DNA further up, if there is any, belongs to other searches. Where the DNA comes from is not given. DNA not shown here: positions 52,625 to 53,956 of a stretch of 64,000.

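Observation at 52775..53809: Minimal cytoplasmic GH84 (O-GlcNAcase-like) enzyme appended to the hemA-prfA-prmC operon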

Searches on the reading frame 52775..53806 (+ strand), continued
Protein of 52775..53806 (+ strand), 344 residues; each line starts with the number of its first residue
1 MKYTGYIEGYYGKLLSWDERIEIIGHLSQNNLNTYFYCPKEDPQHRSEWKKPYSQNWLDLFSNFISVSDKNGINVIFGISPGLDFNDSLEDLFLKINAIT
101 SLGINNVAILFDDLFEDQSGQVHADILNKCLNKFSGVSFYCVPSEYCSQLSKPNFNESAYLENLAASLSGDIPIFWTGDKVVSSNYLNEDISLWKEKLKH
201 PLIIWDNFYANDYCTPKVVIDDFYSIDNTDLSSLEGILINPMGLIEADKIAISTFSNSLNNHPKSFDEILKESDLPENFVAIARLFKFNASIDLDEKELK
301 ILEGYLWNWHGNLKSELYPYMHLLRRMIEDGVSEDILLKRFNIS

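Call 13: find_encoding_contigs(protein=P0004, flank=10000, max_places=2)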
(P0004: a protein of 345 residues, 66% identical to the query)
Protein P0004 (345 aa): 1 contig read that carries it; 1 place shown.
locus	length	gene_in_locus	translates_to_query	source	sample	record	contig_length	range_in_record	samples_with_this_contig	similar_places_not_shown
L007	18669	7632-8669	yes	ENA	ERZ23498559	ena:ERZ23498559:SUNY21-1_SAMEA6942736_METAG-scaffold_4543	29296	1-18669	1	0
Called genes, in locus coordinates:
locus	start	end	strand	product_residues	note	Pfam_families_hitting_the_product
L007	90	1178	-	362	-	PF01926:MMR_HSR1, PF02421:FeoB_N (weak), PF06071:YchF-GTPase_C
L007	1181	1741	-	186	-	PF01195:Pept_tRNA_hydro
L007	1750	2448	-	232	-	PF01386:Ribosomal_L25p, PF14693:Ribosomal_TL5_C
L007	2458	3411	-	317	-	PF13793:Pribosyltran_N, PF00156:Pribosyltran, PF14572:Pribosyl_synth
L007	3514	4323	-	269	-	PF00288:GHMP_kinases_N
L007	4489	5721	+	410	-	PF05201:GlutR_N, PF01488:Shikimate_DH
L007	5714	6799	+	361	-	PF03462:PCRF, PF00472:RF-1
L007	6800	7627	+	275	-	PF09445:Methyltransf_15 (faint), PF02527:GidB (faint), PF05175:MTS, PF02390:Methyltransf_4 (weak), PF13847:Methyltransf_31, PF13649:Methyltransf_25 (weak), PF01170:UPF0020 (weak)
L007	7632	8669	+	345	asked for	PF07555:NAGidase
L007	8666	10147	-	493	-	PF02696:SelO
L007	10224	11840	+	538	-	PF00501:AMP-binding, PF13193:AMP-binding_C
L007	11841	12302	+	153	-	PF01575:MaoC_dehydratas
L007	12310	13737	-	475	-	PF02934:GatB_N, PF02637:GatB_Yqey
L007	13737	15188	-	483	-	PF01425:Amidase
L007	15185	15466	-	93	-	PF02686:GatC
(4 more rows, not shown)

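Call 14: find_encoding_contigs(protein=P0007, flank=10000, max_places=2)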
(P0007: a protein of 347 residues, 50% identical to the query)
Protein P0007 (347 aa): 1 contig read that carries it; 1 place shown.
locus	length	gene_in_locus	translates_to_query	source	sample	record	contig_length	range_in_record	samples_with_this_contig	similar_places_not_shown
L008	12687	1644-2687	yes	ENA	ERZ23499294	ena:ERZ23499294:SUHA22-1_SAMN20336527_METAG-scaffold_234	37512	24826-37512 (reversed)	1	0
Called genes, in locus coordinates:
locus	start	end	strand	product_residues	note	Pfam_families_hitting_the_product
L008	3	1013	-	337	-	?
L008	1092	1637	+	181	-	PF01292:Ni_hydr_CYTB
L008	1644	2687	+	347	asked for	PF07555:NAGidase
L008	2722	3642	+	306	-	PF00756:Esterase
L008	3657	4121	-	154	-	PF12895:ANAPC3 (weak), PF13431:TPR_17 (faint), PF14559:TPR_19 (faint), PF23914:TPR_CcmH_CycH (weak), PF13428:TPR_14 (faint), PF00515:TPR_1 (weak), PF07719:TPR_2 (weak), PF13181:TPR_8 (weak), +1 more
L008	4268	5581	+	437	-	-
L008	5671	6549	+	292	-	PF05875:Ceramidase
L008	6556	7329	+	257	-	-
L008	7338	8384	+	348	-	PF01073:3Beta_HSD, PF01370:Epimerase, PF05368:NmrA, PF07993:NAD_binding_4, PF16363:GDP_Man_Dehyd, PF13460:NAD_binding_10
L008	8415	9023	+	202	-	PF01553:Acyltransferase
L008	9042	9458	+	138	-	PF01124:MAPEG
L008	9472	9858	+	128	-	PF02627:CMD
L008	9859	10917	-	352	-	PF00753:Lactamase_B, PF23023:Anti-Pycsar_Apyc1, PF12706:Lactamase_B_2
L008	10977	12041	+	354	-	PF12146:Hydrolase_4 (weak), PF00561:Abhydrolase_1, PF12697:Abhydrolase_6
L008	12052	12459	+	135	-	-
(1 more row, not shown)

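Call 15: find_encoding_contigs(protein=P0084, flank=10000, max_places=2)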
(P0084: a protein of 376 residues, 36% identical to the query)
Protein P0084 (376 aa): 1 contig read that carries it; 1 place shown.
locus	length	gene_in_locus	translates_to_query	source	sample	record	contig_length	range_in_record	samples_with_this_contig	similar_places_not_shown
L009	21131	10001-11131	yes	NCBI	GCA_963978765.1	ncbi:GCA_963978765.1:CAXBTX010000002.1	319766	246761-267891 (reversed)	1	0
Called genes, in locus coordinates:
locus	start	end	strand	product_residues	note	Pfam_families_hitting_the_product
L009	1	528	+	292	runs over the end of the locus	-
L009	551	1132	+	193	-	PF03748:FliL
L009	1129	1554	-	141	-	-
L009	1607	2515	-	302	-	PF00520:Ion_trans, PF07885:Ion_trans_2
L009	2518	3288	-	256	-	PF00753:Lactamase_B, PF23023:Anti-Pycsar_Apyc1 (faint), PF16123:HAGH_C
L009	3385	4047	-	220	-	PF00702:Hydrolase, PF13419:HAD_2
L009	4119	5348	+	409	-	PF01510:Amidase_2, PF08239:SH3_3 (faint), PF00877:NLPC_P60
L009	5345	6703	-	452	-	PF07690:MFS_1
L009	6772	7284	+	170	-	PF03734:YkuD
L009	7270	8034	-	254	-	PF13580:SIS_2 (weak), PF22645:GKRP_SIS_N, PF01380:SIS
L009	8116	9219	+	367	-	PF03702:AnmK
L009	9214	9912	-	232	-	PF02585:PIG-L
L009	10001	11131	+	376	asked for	PF07555:NAGidase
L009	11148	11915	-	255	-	PF03746:LamB_YcsF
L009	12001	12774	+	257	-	PF02682:CT_C_D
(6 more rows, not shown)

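Call 18: find_related_loci(query=A1, collection=genome_contigs, flank=10000)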
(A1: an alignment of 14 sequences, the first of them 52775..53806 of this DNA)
Query A1 (344 aa) in genome_contigs; peptide patterns used: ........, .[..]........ (x = any residue, [..] = any of these).
342 stretches matched a pattern; 316 encode a relative of the query (tblastn E <= 1e-3); the best 80 are kept; 80 distinct loci.
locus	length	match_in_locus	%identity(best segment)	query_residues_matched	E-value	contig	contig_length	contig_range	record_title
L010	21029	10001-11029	76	1-343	0e+0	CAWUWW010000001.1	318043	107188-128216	MAG: uncultured SAR86 cluster bacterium isolate HER22_SIP_1000_bin_47 genome assembly, contig: HER22_SP_1000_bin_47-read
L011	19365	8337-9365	66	1-343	3e-164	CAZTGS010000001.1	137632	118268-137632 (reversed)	MAG TPA_asm: uncultured Gammaproteobacteria bacterium isolate binchicken_co317_93 genome assembly, contig: NODE_34_lengt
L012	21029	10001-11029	50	1-343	2e-114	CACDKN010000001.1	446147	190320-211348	uncultured SAR86 cluster bacterium isolate AG-904-A06 genome assembly, contig: AG-904-A06_NODE_1, whole genome shotgun s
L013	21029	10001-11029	50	1-343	8e-114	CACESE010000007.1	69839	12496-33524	uncultured SAR86 cluster bacterium isolate AG-907-D15 genome assembly, contig: AG-907-D15_NODE_7, whole genome shotgun s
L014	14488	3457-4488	49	1-344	9e-113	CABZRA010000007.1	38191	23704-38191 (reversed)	MAG: uncultured SAR86 cluster bacterium isolate AG-337-N17 genome assembly, contig: AG-337-N17_NODE_7, whole genome shot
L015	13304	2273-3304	49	1-344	2e-112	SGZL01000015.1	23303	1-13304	MAG: Gammaproteobacteria bacterium isolate MED-G141 Gammaproteobacteria-MED-G141-C15, whole genome shotgun sequence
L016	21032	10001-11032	96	1-344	0e+0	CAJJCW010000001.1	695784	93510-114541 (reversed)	MAG: SAR86 cluster bacterium SAR86B isolate FRAM18_bin313 genome assembly, contig: FRAM18_bin313-1, whole genome shotgun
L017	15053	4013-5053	46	1-343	9e-102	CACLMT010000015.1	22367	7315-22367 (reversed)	MAG: uncultured SAR86 cluster bacterium isolate AG-464-M18 genome assembly, contig: AG-464-M18_NODE_15, whole genome sho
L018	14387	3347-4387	44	1-343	5e-95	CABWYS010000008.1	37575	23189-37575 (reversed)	MAG: uncultured SAR86 cluster bacterium isolate AG-313-A10 genome assembly, contig: AG-313-A10_NODE_8, whole genome shot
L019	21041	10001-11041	45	1-343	8e-99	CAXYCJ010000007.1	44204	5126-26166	MAG: uncultured SAR86 cluster bacterium isolate FRAM_RAS_F4_05_2017_1-MAG_28 genome assembly, contig: FRAM_RAS_F4_05_201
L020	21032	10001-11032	43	4-344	3e-81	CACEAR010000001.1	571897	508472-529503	uncultured SAR86 cluster bacterium isolate AG-390-J09 genome assembly, contig: AG-390-J09_NODE_1, whole genome shotgun s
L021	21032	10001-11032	43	4-344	2e-80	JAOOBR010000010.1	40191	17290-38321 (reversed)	Pseudomonadota bacterium isolate AH-736-J14 AH-736-J14_NODE_10, whole genome shotgun sequence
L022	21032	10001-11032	42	4-344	2e-80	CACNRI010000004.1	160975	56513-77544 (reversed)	MAG: uncultured SAR86 cluster bacterium isolate AG-893-L08 genome assembly, contig: AG-893-L08_NODE_4, whole genome shot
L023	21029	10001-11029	43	4-343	4e-80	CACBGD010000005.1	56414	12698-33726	uncultured SAR86 cluster bacterium isolate AG-349-N21 genome assembly, contig: AG-349-N21_NODE_5, whole genome shotgun s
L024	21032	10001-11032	43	4-344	1e-79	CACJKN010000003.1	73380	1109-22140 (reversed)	uncultured SAR86 cluster bacterium isolate AG-447-G17 genome assembly, contig: AG-447-G17_NODE_3, whole genome shotgun s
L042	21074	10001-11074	36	2-339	2e-60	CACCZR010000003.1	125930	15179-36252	uncultured SAR116 cluster alpha proteobacterium isolate AG-903-E20 genome assembly, contig: AG-903-E20_NODE_3, whole gen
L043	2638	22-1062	36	4-329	6e-61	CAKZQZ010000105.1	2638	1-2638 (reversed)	MAG TPA_asm: uncultured Alphaproteobacteria bacterium isolate ERR2094171_bin.37_CONCOCT_v1.1_MAG genome assembly, contig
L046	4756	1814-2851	32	2-321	9e-59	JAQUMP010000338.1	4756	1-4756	MAG: Chitinivibrionales bacterium isolate STD1_157 NODE_72076_length_4756_cov_1.993735_Sandtown_D1, whole genome shotgun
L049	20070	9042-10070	37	5-329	1e-58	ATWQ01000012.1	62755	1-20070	Alpha proteobacterium SCGC AAA536-K22 A536K22DRAFT_NODE-unique_12_len_62755.12_C, whole genome shotgun sequence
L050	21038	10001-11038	35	5-329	3e-58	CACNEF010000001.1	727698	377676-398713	MAG: uncultured SAR116 cluster alpha proteobacterium isolate AG-892-N18 genome assembly, contig: AG-892-N18_NODE_1, whol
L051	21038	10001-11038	35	5-329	5e-58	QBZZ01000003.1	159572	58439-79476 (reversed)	SAR116 cluster bacterium AG-337-N21 Ga0172098_103, whole genome shotgun sequence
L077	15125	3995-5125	31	5-339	1e-54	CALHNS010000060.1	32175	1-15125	MAG: uncultured Granulosicoccaceae bacterium isolate R2_Bin_Bin_34_1 genome assembly, contig: c_000000515457, whole geno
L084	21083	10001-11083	30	5-344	1e-53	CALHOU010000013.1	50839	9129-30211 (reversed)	MAG: uncultured Granulosicoccaceae bacterium isolate R3_Bin_Bin_131_1 genome assembly, contig: c_000002678226, whole gen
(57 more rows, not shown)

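Call 23: search_protein_families(library=pfam, proteins=[L043:1149-2021:+, L042:11992-13998:-, L051:6273-7280:+, L051:16296-17582:+, L049:18745-19482:+, L042:17256-18353:-, L049:4561-5316:+, L050:14747-16123:+, L049:13139-13678:-, L046:3875-4648:+], max_evalue=0.001)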
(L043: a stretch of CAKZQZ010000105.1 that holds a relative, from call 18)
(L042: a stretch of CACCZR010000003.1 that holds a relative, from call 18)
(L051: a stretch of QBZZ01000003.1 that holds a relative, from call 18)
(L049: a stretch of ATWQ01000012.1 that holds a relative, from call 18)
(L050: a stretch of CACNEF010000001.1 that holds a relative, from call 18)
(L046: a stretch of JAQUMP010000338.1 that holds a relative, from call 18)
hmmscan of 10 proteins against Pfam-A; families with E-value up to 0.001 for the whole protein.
L043:1149-2021:+ (290 aa): 6 families
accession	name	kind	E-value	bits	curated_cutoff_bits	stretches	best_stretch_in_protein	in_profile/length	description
PF03446.21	NAD_binding_2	-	2.1e-48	164.8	21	1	3-157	1-158/161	NAD binding domain of 6-phosphogluconate dehydrogenase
PF14833.11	NAD_binding_11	-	2.9e-33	115.1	30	1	162-287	1-120/122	NAD-binding of NADP-dependent 3-hydroxyisobutyrate dehydrogenase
PF22616.2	HMD_N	-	7.9e-07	29.2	27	1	44-109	128-193/239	HMD N-terminal domain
PF03807.23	F420_oxidored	-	3.8e-06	27.8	21.6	1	3-91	1-91/94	NADP oxidoreductase coenzyme F420-dependent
PF02826.25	2-Hacid_dh_C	-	2.3e-05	24.3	25.1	1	2-89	37-124/178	D-isomer specific 2-hydroxyacid dehydrogenase, NAD binding domain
PF02153.23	PDH_N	-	8.7e-05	22.5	26.5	1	26-123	13-110/154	Prephenate dehydrogenase, nucleotide-binding domain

L042:11992-13998:- (668 aa): 1 family
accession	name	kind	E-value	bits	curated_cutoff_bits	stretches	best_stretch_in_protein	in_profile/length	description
PF03030.21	H_PPase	-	2.4e-255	849.6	29.7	1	12-663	1-645/645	Inorganic H+ pyrophosphatase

L051:6273-7280:+ (335 aa): 6 families
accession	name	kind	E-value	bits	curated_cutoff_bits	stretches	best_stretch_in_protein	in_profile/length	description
PF16363.11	GDP_Man_Dehyd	-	5.7e-52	177.6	27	1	5-324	1-330/332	GDP-mannose 4,6 dehydratase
PF01370.27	Epimerase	-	1.2e-51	175.9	20.9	1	4-235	1-227/240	NAD dependent epimerase/dehydratase family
PF04321.23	RmlD_sub_bind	-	1.2e-11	44.7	27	1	4-236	3-200/287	RmlD substrate binding domain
PF01073.25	3Beta_HSD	-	1.8e-11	44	22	1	5-238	1-234/280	3-beta hydroxysteroid dehydrogenase/isomerase family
PF02719.21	Polysacc_synt_2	-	2.2e-11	43.9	20.2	1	5-229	2-213/293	Polysaccharide biosynthesis protein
PF07993.18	NAD_binding_4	-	7.1e-09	35.6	20.1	1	76-189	87-210/258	Male sterility protein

L051:16296-17582:+ (428 aa): 1 family
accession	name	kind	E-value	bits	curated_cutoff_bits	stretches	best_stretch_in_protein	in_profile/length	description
PF04932.20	Wzy_C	-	3e-14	53.5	31.7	1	208-356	3-147/149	O-Antigen ligase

L049:18745-19482:+ (245 aa): 1 family
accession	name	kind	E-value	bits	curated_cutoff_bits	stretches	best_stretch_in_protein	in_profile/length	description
PF01501.26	Glyco_transf_8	-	0.00084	19.4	24.3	0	44-150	62-158/253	Glycosyl transferase family 8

L042:17256-18353:- (365 aa): 4 families
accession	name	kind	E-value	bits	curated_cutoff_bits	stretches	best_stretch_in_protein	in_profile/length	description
PF00534.26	Glycos_transf_1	-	1.1e-32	113.4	26.4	1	176-338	10-168/172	Glycosyl transferases group 1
PF13692.12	Glyco_trans_1_4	-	5.4e-26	92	27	1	182-328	2-142/142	Glycosyl transferases group 1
PF20706.3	GT4-conflict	-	2.8e-12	46.8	26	1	133-309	142-324/385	Family 4 Glycosyltransferase in conflict systems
PF13439.12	Glyco_transf_4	-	0.00069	20.1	28.5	0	121-170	117-166/170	Glycosyltransferase Family 4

L049:4561-5316:+ (251 aa): 3 families
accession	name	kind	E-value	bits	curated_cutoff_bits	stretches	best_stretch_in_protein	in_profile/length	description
PF00877.26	NLPC_P60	-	1.2e-17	64.2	23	1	144-221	1-83/105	NlpC/P60 family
PF18348.7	SH3_16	-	2.2e-11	43.8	25.8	1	20-58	11-49/49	Bacterial dipeptidyl-peptidase Sh3 domain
PF08239.17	SH3_3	-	3.3e-07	30.8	27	0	25-55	20-50/54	Bacterial SH3 domain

L050:14747-16123:+ (458 aa): 1 family
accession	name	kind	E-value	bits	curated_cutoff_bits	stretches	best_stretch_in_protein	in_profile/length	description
PF07690.21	MFS_1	-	7.7e-19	68.2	33.4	2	24-407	2-341/347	Major Facilitator Superfamily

L049:13139-13678:- (179 aa): 1 family
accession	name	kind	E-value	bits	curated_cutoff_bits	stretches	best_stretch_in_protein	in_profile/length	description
PF03734.19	YkuD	-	5.5e-11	43.7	23.4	1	4-175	2-144/146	L,D-transpeptidase catalytic domain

L046:3875-4648:+ (257 aa): 1 family
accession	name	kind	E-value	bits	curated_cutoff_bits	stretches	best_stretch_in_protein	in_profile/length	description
PF10263.15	SprT-like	-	0.00046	20.5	25.6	0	170-223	43-93/108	SprT-like family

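Call 27: find_encoding_contigs(protein=window:52775-53806:+, flank=10000, max_places=3)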
Protein window:52775-53806:+ (344 aa): 23 contigs read that carry it; 3 places shown.
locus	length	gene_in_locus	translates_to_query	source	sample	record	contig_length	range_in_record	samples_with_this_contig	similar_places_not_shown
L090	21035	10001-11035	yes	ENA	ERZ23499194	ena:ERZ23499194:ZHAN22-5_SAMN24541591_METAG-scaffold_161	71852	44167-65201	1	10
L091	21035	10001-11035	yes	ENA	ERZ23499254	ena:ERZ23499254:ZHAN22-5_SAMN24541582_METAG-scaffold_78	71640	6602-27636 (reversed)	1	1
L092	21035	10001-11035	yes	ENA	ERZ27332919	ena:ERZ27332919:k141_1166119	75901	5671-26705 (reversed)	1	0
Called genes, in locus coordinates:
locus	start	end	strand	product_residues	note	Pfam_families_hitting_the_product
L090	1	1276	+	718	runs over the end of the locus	PF01138:RNase_PH, PF03725:RNase_PH_C, PF03726:PNPase, PF01138:RNase_PH, PF00013:KH_1, PF00575:S1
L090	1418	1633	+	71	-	-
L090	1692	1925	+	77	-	-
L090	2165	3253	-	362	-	PF01926:MMR_HSR1, PF02421:FeoB_N, PF06071:YchF-GTPase_C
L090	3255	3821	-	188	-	PF01195:Pept_tRNA_hydro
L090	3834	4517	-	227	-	PF01386:Ribosomal_L25p, PF14693:Ribosomal_TL5_C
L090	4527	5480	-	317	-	PF13793:Pribosyltran_N, PF00156:Pribosyltran, PF14572:Pribosyl_synth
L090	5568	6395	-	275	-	PF00288:GHMP_kinases_N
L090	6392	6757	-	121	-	-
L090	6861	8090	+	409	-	PF05201:GlutR_N, PF01488:Shikimate_DH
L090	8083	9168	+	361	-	PF03462:PCRF, PF00472:RF-1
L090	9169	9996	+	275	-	PF02527:GidB (weak), PF05175:MTS, PF06325:PrmA (weak), PF13847:Methyltransf_31, PF08242:Methyltransf_12 (weak), PF13649:Methyltransf_25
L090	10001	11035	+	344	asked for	PF07555:NAGidase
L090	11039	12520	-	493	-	PF02696:SelO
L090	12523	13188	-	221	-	PF00881:Nitroreductase, PF14512:TM1586_NiRdase (faint)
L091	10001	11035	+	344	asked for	PF07555:NAGidase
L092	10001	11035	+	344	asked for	PF07555:NAGidase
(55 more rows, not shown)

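Call 39: predict_structure(alignment_id=A2)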
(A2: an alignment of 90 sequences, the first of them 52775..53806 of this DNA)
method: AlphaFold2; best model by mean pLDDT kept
length: 344 residues; sequences in the alignment: 90
mean_pLDDT: 92.9   pTM: 0.92
mean pLDDT of the five models: 92.9, 92.5, 92.2, 92.1, 90.9
residues with pLDDT >= 90: 279; 70-90: 60; 50-70: 5; < 50: 0
segments of 3 or more residues with pLDDT < 50: none
pLDDT, mean of each block of 10 residues (from residue 1): 95 94 98 97 90 96 98 97 84 97 97 77 96 96 95 96 95 96 92 96 96 84 93 96 96 97 94 92 92 88 94 94 90 78 75
secondary structure, 60 per line:
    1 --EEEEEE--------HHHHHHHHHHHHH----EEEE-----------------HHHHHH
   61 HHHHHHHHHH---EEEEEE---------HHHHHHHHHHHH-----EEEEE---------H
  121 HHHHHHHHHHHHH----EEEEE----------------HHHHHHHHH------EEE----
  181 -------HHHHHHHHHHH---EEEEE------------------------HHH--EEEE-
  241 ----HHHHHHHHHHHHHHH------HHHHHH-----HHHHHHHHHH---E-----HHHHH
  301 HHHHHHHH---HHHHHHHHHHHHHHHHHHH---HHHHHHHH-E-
elements in order: E3-8 H17-29 E34-37 H55-70 E74-79 H89-100 E106-110 H120-133 E138-142 H159-167 E174-176 H188-198 E202-206 E236-239 H245-259 H266-271 H277-286 H296-308 H312-330 H334-341

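Call 42: fold_search(model_id=the predicted structure, library=pdb)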
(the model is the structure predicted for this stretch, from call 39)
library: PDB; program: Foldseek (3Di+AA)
matches with E <= 10: 1881; with E <= 0.001: 370
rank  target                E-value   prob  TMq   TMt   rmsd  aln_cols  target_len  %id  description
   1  5tke_A                3.1e-24  1.00  0.84  0.70   4.6       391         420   24  Crystal Structure of Eukaryotic Hydrolase (released 2017-03-15)
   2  7k41                  3.1e-24  1.00  0.81  0.49   7.1       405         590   26  Bacterial O-GlcNAcase (OGA) with compound (released 2021-01-13)
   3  2w4x                  3.6e-24  1.00  0.78  0.48   7.8       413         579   25  BtGH84 in complex with STZ (released 2009-02-24)
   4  2wca                  5.3e-24  1.00  0.78  0.48   7.9       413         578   24  BtGH84 in complex with n-butyl pugnac (released 2009-06-16)
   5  5mi5                  8.6e-24  1.00  0.77  0.41   8.1       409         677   25  BtGH84 mutant with covalent modification by MA3 in complex with PUGNAc (released 2017-11-01)
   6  5fl0_A                1.0e-23  1.00  0.80  0.43   7.6       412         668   25  Structure of a hydrolase with an inhibitor (released 2016-08-31)
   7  5abh_B                1.1e-23  1.00  0.80  0.43   7.5       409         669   25  Structure of GH84 with ligand (released 2015-11-18)
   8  2j4g_B                1.1e-23  1.00  0.81  0.50   7.0       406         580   25  Bacteroides thetaiotaomicron GH84 O-GlcNAcase in complex with n-butyl- thiazoline inhibitor (released 2007-01-30)
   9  5mi7                  1.1e-23  1.00  0.77  0.41   8.4       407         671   25  BtGH84 mutant with covalent modification by MA4 in complex with PUGNAc (released 2017-11-01)
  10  5tke_B                1.3e-23  1.00  0.79  0.65   9.0       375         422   25  Crystal Structure of Eukaryotic Hydrolase (released 2017-03-15)
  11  5vvt_C                1.4e-23  1.00  0.83  0.69   4.5       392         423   24  Structural Investigations of the Substrate Specificity of Human O-GlcNAcase (released 2017-09-27)
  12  4ur9_B                2.0e-23  1.00  0.81  0.44   7.0       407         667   26  Structure of ligand bound glycosylhydrolase (released 2015-02-25)
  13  5fl1_B                2.1e-23  1.00  0.79  0.43   8.0       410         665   25  Structure of a hydrolase with an inhibitor (released 2016-08-31)
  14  2vvn_B                2.2e-23  1.00  0.82  0.45   6.9       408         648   25  BtGH84 in complex with NH-Butylthiazoline (released 2008-07-01)
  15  2wzi_A                2.3e-23  1.00  0.80  0.45   7.8       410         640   25  BtGH84 D243N in complex with 5F-oxazoline (released 2010-01-26)
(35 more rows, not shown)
